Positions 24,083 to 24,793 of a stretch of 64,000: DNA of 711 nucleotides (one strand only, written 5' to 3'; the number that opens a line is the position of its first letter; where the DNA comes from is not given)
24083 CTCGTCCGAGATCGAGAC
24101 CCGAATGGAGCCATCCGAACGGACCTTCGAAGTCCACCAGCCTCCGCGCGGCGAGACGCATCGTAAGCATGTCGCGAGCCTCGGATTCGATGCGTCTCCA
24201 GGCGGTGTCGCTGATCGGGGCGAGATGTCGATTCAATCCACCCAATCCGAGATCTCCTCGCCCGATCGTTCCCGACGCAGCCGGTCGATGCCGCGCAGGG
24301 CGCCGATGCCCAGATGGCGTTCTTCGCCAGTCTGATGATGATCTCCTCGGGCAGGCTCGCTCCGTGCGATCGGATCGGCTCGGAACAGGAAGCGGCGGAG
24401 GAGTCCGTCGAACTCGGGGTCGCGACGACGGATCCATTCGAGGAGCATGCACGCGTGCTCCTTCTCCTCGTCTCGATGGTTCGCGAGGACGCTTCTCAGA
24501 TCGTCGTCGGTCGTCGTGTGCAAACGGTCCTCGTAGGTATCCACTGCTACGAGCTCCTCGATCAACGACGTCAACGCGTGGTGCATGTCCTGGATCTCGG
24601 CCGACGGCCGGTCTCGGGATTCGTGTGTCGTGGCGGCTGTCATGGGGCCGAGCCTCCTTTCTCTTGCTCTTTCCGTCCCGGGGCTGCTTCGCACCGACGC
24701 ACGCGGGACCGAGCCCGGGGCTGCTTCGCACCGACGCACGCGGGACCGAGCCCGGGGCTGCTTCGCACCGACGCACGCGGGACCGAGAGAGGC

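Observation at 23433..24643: Encapsulin nanocompartment operon with EncFtn cargo: TTG start, overlapping reading frames, and a targeting peptide that is not C-terminal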

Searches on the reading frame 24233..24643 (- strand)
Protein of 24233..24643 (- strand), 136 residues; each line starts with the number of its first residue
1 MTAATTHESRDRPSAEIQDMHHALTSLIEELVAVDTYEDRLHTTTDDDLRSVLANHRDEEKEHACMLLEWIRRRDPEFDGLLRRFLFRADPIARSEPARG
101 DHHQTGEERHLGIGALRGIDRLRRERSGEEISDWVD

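Call 4: search_protein_families(library=pfam, proteins=[window:24233-24643:-], max_evalue=0.01)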
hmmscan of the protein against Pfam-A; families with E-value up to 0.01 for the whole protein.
window:24233-24643:- (136 aa): 1 family
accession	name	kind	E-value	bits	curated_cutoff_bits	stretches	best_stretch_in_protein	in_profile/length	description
PF22277.2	EncFtn-like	-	1.9e-30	104.9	27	1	6-88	2-84/85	EncFtn-like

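Call 5: search_protein_families(library=ncbifam, proteins=[window:24233-24643:-], max_evalue=0.01)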
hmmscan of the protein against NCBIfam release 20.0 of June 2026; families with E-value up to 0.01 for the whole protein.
window:24233-24643:- (136 aa): 2 families
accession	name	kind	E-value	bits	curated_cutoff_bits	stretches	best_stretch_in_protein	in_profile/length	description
TIGR04535.1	ferrit_encaps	subfamily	3.9e-30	104.2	125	1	7-116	2-113/114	encapsulin-associated ferritin-like protein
NF058679.1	EncB_fam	subfamily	1.5e-16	60.4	90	1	5-116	7-117/117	encapsulin nanocompartment ferritin-likeEncB family encapsulin nanocompartment ferritin-like cargo protein cargo protein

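Call 6: find_homologous_proteins(query=window:24233-24643:-, max_evalue=0.001)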
Query window:24233-24643:- (136 aa): 122 proteins with E <= 0.001 among 188 candidates; the best 120 are listed.
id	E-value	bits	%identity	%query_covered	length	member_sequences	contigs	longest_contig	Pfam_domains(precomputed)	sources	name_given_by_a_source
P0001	3.0e-82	291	99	100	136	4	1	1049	PF22277.3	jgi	-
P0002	8.4e-31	125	58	86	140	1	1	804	PF22277.3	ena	-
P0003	1.1e-30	124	59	86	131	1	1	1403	PF22277.3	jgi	-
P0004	1.4e-30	124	55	86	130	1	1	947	PF22277.3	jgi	jgi:ferritin-like protein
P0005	1.4e-30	124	59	84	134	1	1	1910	PF22277.3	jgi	-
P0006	1.8e-30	124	57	84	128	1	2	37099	PF22277.3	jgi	jgi:ferritin-like protein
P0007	2.3e-30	123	56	88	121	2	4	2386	PF22277.3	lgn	-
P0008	3.7e-30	123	57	88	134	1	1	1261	PF22277.3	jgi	-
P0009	7.8e-30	122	58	86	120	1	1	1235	PF22277.3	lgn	-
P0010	9.2e-30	121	55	87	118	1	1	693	PF22277.3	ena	-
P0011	1.3e-29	121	56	86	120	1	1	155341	PF22277.3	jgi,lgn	-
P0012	2.6e-29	120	58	86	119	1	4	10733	PF22277.3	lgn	-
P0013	2.7e-29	120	58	87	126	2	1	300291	PF22277.3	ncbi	ncbi:MAG: encapsulin-associated ferritin-like protein [Myxococcota bacterium]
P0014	2.8e-29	120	60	84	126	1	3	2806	PF22277.3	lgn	-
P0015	6.2e-29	119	57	85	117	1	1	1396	PF22277.3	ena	-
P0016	7.1e-29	118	55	87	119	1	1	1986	PF22277.3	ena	-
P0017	1.7e-28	117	57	85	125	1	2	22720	PF22277.3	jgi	jgi:ferritin-like protein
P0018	2.3e-28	117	52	88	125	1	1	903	PF22277.3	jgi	jgi:ferritin-like protein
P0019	5.1e-28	116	53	86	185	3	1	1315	PF22277.3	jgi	jgi:hypothetical protein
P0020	5.2e-28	116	55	85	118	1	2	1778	PF22277.3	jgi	jgi:hypothetical protein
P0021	5.7e-28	116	60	68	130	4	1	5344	PF22277.3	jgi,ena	-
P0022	5.8e-28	116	54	87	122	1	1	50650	PF22277.3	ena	-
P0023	9.2e-28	115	56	86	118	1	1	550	PF22277.3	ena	-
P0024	1.5e-27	114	54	86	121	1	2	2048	PF22277.3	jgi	jgi:ferritin-like protein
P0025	2.2e-27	114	56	86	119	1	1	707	PF22277.3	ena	-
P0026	2.2e-27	114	50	86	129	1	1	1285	PF22277.3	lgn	-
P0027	7.3e-27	112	55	86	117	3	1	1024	PF22277.3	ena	-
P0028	1.7e-26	111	58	66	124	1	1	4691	PF22277.3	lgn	-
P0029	1.9e-26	111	51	86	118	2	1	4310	PF22277.3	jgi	jgi:uncharacterized protein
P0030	4.0e-26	110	60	65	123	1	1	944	PF22277.3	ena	-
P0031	4.6e-26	109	50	86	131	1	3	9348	PF22277.3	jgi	jgi:ferritin-like protein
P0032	7.3e-26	109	52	87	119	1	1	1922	PF22277.3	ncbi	-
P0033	8.7e-26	108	57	66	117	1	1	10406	PF22277.3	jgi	jgi:uncharacterized protein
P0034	9.8e-26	108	54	86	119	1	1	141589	PF22277.3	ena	-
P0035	1.1e-25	108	51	86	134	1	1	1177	PF22277.3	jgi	-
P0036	1.3e-25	108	59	72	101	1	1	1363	PF22277.3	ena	-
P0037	1.4e-25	108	51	86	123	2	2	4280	PF22277.3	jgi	jgi:hypothetical protein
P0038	1.6e-25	108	51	88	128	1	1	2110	PF22277.3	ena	-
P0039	1.6e-25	108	47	93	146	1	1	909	PF22277.3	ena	-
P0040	1.7e-25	108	54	86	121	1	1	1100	PF22277.3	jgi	jgi:ferritin-like protein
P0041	2.1e-25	107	51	87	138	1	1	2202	PF22277.3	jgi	jgi:uncharacterized protein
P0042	2.3e-25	107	53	85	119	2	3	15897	PF22277.3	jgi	jgi:uncharacterized protein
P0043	2.4e-25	107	51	86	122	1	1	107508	PF22277.3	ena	-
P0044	2.6e-25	107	56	82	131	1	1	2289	PF22277.3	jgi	jgi:hypothetical protein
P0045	3.2e-25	107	50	84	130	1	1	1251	PF22277.3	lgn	-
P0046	4.1e-25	106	55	86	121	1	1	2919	PF22277.3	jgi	jgi:ferritin-like protein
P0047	5.1e-25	106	51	84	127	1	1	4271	PF22277.3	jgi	jgi:ferritin-like protein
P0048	6.0e-25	106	50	87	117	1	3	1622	PF22277.3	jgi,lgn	-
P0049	6.1e-25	106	53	82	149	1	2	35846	PF22277.3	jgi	jgi:uncharacterized protein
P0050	8.5e-25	105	50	86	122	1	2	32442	PF22277.3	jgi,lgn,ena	jgi:ferritin-like protein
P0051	1.1e-24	105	54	82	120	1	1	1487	PF22277.3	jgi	jgi:ferritin-like protein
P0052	3.2e-24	103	54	82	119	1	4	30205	PF22277.3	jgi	jgi:ferritin-like protein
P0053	3.9e-24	103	57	74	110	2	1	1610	PF22277.3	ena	-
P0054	4.0e-24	103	49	86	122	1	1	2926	PF22277.3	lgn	-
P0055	4.8e-24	103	60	68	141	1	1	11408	PF22277.3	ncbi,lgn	-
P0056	6.0e-24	103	56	72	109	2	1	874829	PF22277.3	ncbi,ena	-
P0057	6.0e-24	103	52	86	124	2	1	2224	PF22277.3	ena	-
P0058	8.9e-24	102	55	68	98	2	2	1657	PF22277.3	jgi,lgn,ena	-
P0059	1.4e-23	101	60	72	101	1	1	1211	PF22277.3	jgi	-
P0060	2.1e-23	101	51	88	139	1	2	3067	PF22277.3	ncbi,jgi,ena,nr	ncbi:MAG TPA: ferritin [Myxococcota bacterium]|nr:ferritin [Myxococcota bacterium]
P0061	2.4e-23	101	50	85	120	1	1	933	PF22277.3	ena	-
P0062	3.1e-23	100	57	68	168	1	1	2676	PF22277.3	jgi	jgi:hypothetical protein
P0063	5.4e-23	99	50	86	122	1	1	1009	PF22277.3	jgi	jgi:uncharacterized protein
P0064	5.8e-23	99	56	68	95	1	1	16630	PF22277.3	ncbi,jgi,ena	-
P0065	1.0e-22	99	48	86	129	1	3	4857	PF22277.3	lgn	-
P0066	1.0e-22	99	51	79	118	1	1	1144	PF22277.3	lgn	-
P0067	1.0e-22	99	53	74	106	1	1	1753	PF22277.3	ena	-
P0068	1.1e-22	98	56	68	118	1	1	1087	PF22277.3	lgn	-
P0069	1.3e-22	98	48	86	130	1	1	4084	PF22277.3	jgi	jgi:ferritin-like protein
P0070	1.5e-22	98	55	68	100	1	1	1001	PF22277.3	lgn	-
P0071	1.7e-22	98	56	71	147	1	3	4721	PF22277.3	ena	-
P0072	2.3e-22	97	60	63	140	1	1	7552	PF22277.3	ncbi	-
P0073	2.6e-22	97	55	73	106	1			PF22277.3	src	-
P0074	2.7e-22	97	54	68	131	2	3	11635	PF22277.3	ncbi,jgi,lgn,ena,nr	ncbi:MAG TPA: encapsulin-associated ferritin-like protein [Myxococcota bacterium]|nr:encapsulin-asso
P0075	3.5e-22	97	51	89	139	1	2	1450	PF22277.3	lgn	-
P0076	6.0e-22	96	54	73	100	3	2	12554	PF22277.3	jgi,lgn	-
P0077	7.2e-22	96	55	68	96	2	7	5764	PF22277.3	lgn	-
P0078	7.6e-22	96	52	75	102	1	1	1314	PF22277.3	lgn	-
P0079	8.9e-22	96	57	64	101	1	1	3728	PF22277.3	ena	-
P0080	9.4e-22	95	55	68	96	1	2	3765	PF22277.3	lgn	-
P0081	9.4e-22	95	53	68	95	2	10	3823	PF22277.3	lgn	-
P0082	1.0e-21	95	54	73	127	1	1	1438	PF22277.3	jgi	jgi:uncharacterized protein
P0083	1.2e-21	95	54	71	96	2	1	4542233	PF22277.3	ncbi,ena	-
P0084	1.3e-21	95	45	96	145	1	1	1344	PF22277.3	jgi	jgi:ferritin-like protein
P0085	1.9e-21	94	54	68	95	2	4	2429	PF22277.3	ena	-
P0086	2.4e-21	94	59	60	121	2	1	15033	PF22277.3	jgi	-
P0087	2.8e-21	94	47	81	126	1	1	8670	PF22277.3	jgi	-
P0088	7.1e-21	93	60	61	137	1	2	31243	PF22277.3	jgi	jgi:uncharacterized protein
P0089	1.4e-20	92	51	74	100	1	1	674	PF22277.3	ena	-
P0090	2.4e-20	91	57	60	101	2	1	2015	PF22277.3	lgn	-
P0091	3.0e-20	91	46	82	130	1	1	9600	PF22277.3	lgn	-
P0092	3.9e-20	90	56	67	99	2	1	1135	PF22277.3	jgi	jgi:hypothetical protein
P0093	5.4e-20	90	51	71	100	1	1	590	PF22277.3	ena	-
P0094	6.2e-20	90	52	68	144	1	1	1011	PF22277.3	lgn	-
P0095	7.1e-20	89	51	71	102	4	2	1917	PF22277.3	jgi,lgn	jgi:hypothetical protein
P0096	1.6e-19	88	57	57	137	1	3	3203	PF22277.3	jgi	jgi:ferritin-like protein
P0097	2.1e-19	88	50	74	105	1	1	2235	PF22277.3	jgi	jgi:ferritin-like protein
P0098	2.5e-19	88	48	76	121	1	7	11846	PF22277.3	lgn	-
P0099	3.2e-19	87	52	68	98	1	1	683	PF22277.3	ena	-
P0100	6.2e-19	86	52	68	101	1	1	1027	PF22277.3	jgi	-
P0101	1.2e-18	85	45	85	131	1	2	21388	PF22277.3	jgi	jgi:hypothetical protein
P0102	3.5e-18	84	57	57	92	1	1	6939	PF22277.3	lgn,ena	-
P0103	4.2e-18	84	47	82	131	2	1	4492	PF22277.3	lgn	-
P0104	9.9e-18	82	43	74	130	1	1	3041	PF22277.3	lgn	-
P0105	1.2e-17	82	51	68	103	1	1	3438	PF22277.3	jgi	jgi:ferritin-like protein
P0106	2.0e-17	81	55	57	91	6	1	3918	PF22277.3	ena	-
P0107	3.2e-17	81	50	59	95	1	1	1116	PF22277.3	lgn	-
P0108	4.1e-17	80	48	65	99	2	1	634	PF22277.3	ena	-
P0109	4.3e-17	80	56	57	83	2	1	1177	PF22277.3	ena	-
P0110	9.2e-17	79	46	66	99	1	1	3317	PF22277.3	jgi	-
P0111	2.0e-16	78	45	65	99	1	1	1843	PF22277.3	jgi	jgi:uncharacterized protein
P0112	2.1e-16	78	49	66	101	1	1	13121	PF22277.3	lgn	-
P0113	3.4e-16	77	42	85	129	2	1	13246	PF22277.3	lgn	-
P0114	4.2e-16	77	54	54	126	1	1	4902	PF22277.3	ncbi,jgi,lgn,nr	ncbi:MAG: ferritin [Myxococcales bacterium]|jgi:ferritin-like protein|nr:ferritin [Myxococcales bact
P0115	7.5e-16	76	45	65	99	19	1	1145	PF22277.3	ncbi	-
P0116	1.5e-15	75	51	60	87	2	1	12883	PF22277.3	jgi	jgi:hypothetical protein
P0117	3.8e-15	74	44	65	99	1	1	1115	PF22277.3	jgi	jgi:ferritin-like protein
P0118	7.4e-15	73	38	75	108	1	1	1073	PF22277.3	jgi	jgi:hypothetical protein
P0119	9.2e-14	70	45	81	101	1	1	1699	PF22277.3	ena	-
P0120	3.1e-13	68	48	54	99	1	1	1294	PF22277.3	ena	-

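Call 12: find_encoding_contigs(protein=window:24233-24643:-, flank=10000, max_places=10)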
Protein window:24233-24643:- (136 aa): 24 contigs read that carry it; 10 places shown.
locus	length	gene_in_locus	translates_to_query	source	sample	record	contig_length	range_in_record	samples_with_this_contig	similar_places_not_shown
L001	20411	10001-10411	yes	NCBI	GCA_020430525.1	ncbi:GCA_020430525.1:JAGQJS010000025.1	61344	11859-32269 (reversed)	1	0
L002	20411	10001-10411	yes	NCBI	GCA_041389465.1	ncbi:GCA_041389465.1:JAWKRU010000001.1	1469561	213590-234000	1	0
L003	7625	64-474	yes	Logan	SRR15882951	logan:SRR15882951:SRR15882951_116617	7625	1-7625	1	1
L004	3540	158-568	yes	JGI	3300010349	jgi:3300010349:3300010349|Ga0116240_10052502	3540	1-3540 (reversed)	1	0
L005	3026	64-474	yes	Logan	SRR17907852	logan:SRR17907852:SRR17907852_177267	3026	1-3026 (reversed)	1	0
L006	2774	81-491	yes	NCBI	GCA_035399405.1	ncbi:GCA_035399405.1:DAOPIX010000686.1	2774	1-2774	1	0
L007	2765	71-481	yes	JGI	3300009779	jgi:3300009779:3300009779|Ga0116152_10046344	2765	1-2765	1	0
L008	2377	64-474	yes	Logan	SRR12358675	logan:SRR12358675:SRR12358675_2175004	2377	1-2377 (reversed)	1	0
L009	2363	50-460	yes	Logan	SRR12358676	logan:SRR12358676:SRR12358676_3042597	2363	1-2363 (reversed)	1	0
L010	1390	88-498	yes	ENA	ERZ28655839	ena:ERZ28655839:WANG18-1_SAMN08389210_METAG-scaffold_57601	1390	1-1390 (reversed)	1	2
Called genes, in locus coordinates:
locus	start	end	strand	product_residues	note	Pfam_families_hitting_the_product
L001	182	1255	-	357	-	PF00296:Bac_luciferase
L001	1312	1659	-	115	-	-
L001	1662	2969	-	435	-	PF00355:Rieske, PF00848:Ring_hydroxyl_A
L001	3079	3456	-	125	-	PF07110:EthD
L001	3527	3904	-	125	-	PF12680:SnoaL_2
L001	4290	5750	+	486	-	-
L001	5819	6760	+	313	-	PF03328:HpcH_HpaI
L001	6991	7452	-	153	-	-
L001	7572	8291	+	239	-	-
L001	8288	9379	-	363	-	PF00355:Rieske, PF19298:KshA_C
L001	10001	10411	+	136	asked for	PF22277:EncFtn-like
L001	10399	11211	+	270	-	PF04454:Linocin_M18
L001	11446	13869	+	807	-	PF02771:Acyl-CoA_dh_N, PF02770:Acyl-CoA_dh_M, PF00441:Acyl-CoA_dh_1, PF09317:ACDH_C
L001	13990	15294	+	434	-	PF00999:Na_H_Exchanger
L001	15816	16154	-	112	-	PF05899:Cupin_3 (faint), PF07883:Cupin_2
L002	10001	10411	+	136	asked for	PF22277:EncFtn-like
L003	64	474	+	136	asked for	PF22277:EncFtn-like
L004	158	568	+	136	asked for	PF22277:EncFtn-like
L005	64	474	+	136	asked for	PF22277:EncFtn-like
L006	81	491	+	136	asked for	PF22277:EncFtn-like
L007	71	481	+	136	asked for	PF22277:EncFtn-like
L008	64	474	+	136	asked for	PF22277:EncFtn-like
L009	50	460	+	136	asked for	PF22277:EncFtn-like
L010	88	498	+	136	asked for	PF22277:EncFtn-like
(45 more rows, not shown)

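Call 13: find_encoding_contigs(protein=P0001, flank=10000, max_places=10)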
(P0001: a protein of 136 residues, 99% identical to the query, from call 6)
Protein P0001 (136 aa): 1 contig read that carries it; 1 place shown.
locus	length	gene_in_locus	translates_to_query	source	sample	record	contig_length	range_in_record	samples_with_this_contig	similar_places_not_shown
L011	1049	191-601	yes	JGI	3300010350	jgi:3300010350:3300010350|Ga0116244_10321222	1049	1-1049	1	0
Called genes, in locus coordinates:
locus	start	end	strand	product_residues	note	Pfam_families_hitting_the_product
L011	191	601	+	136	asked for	PF22277:EncFtn-like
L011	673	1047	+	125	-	?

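Call 16: find_related_loci(query=A1, collection=genome_contigs, flank=4000)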
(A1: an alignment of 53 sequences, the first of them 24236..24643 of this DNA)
Query A1 (136 aa) in genome_contigs; peptide patterns used: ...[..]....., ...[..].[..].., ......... (x = any residue, [..] = any of these).
599 stretches matched a pattern (row limit reached: there are more); 588 encode a relative of the query (tblastn E <= 1e-3); the best 80 are kept; 80 distinct loci.
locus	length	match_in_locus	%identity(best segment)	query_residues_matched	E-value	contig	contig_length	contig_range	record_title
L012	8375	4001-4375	48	7-130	1e-31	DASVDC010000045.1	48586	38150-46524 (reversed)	MAG TPA_asm: Pseudomonadales bacterium isolate SMAG_U2023 k141_422922, whole genome shotgun sequence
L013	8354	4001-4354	48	1-118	9e-31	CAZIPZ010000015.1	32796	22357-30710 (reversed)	MAG TPA_asm: uncultured Solibacteraceae bacterium isolate SRP287453_co1_354 genome assembly, contig: NODE_2208_length_32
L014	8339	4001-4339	50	1-117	2e-30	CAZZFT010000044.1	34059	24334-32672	MAG TPA_asm: uncultured Spirochaetales bacterium isolate SRP214966_co7_42 genome assembly, contig: NODE_691_length_34059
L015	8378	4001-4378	46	2-121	1e-29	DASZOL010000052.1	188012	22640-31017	MAG TPA_asm: Candidatus Methylomirabilota bacterium isolate SMAG_U5944 k141_3429292, whole genome shotgun sequence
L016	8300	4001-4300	52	1-106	3e-29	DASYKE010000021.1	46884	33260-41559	MAG TPA_asm: Burkholderiaceae bacterium isolate SMAG_U4313 k141_4804, whole genome shotgun sequence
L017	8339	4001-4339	48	2-117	5e-29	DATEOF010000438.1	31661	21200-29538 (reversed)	MAG TPA_asm: Polyangiales bacterium isolate SMAG_U8988 k141_793355, whole genome shotgun sequence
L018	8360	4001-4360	50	3-121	1e-28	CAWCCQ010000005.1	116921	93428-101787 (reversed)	MAG: uncultured Acidimicrobiaceae bacterium isolate MFD04434.bin.2.61 genome assembly, contig: contig_44073, whole genom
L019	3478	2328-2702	46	1-118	2e-28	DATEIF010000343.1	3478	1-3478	MAG TPA_asm: Vineibacter sp. isolate SMAG_U8830 k141_1820677, whole genome shotgun sequence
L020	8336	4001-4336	47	1-112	2e-28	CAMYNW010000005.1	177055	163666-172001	MAG: uncultured Gammaproteobacteria bacterium isolate FCS_M_Gamma_079 genome assembly, contig: scaffold_8, whole genome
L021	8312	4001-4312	49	1-112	2e-28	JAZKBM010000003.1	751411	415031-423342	MAG: Pseudomonadota bacterium isolate ADI_H3L2_1_122_18_3-bin081 ADIH3L21_B081_0_000000000003, whole genome shotgun sequ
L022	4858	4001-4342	48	7-117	4e-28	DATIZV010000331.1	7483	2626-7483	MAG TPA_asm: Usitatibacter sp. isolate SMAG_U15310 k141_2376144, whole genome shotgun sequence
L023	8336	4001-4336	48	1-105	1e-27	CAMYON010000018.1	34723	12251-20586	MAG: uncultured Gammaproteobacteria bacterium isolate FCS_Gamma_011 genome assembly, contig: scaffold_189, whole genome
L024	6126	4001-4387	45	1-127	7e-28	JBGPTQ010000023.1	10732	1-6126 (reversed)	MAG: Stellaceae bacterium isolate OBJ1_062018_110_65 k141_964251_length_10732_cov_11.3463, whole genome shotgun sequence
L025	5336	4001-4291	54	2-98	5e-28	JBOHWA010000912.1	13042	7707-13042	MAG: Candidatus Binatia bacterium isolate H1-B2_metabat2.bin.22_sub k127_95033, whole genome shotgun sequence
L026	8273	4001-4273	57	3-93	8e-28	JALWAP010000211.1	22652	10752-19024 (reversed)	MAG: Anaerolineae bacterium isolate T10_metabat2_scaf2bin.048 T10_NODE_556_length_22652_cov_17.611942, whole genome shot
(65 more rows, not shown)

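Call 20: search_solved_structures(query=window:24236-24643:-, max_evalue=0.001, show_alignments=3)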
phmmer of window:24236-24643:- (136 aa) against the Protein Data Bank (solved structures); distinct sequences matched with E-value up to 0.001: 13.
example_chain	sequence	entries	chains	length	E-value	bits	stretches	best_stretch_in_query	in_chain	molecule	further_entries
3k6c_A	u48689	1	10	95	4.7e-24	88.2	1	12-94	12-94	Uncharacterized protein NE0167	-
33bf_A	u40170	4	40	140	1.6e-21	80.1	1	4-107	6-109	Encapsulated ferritin-like protein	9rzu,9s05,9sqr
6sv1_A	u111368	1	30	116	3.1e-21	79.1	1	4-103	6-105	Encapsulated Ferritin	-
7oe2_1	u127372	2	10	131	3.1e-21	79.1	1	2-97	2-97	Haliangium ochraceum Encapsulated ferritin localisation sequence | Haliangium ochraceum encapsulated ferritin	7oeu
5da5_A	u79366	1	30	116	7.4e-21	77.9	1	4-103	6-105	Rru_A0973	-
5n5f_A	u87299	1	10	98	1.4e-20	77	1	5-94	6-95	encapsulated ferritin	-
6suw_A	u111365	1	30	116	4.2e-20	75.4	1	4-103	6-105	Uncharacterized protein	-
5l89_A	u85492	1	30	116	4.2e-20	75.4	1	4-103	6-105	Rru_A0973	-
5l8b_A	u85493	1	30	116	4.2e-20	75.4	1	4-103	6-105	Uncharacterized protein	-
5l8g_A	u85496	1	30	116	1.3e-19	73.9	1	4-103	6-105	Uncharacterized protein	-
5l8f_A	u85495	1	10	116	4.3e-18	68.9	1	4-103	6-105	Rru_A0973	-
7s8t_A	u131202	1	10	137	2.1e-05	27.9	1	27-78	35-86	EncC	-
5n5e_e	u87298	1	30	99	0.00066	23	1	8-77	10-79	PFC_05175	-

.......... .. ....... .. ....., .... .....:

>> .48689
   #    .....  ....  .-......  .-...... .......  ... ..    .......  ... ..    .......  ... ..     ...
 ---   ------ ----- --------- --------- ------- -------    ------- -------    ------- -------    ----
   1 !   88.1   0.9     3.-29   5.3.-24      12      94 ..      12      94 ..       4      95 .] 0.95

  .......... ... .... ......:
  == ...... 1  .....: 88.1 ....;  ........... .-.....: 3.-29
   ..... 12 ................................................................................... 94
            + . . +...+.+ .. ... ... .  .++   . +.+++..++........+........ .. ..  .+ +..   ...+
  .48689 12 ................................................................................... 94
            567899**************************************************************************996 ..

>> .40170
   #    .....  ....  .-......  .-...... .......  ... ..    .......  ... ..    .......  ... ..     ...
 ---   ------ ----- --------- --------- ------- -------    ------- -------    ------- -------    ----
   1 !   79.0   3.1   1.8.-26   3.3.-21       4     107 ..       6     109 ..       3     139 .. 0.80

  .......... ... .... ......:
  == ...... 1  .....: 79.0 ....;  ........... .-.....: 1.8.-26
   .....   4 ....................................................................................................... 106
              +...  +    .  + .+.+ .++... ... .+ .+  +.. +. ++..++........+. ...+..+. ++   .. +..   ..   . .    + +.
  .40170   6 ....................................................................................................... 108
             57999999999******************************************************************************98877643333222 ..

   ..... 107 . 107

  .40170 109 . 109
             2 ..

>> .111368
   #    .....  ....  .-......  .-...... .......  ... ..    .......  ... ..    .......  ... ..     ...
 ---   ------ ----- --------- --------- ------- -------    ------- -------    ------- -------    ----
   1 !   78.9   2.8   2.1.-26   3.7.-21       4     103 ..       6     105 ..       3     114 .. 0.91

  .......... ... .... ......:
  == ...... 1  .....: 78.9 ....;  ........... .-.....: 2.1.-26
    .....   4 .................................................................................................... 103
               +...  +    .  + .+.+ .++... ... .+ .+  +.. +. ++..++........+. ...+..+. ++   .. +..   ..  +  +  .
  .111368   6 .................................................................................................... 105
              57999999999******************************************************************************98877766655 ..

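Call 25: find_encoding_contigs(protein=P0008, flank=3000, max_places=2)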
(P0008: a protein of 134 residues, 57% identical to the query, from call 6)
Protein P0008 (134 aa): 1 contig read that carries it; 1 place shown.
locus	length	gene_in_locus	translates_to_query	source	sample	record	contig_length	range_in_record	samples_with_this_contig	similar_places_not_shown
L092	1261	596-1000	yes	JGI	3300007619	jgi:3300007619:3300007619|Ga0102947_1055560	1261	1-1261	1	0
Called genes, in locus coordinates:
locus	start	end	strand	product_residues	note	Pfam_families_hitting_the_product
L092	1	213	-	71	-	?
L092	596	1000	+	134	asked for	PF22277:EncFtn-like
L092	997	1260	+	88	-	?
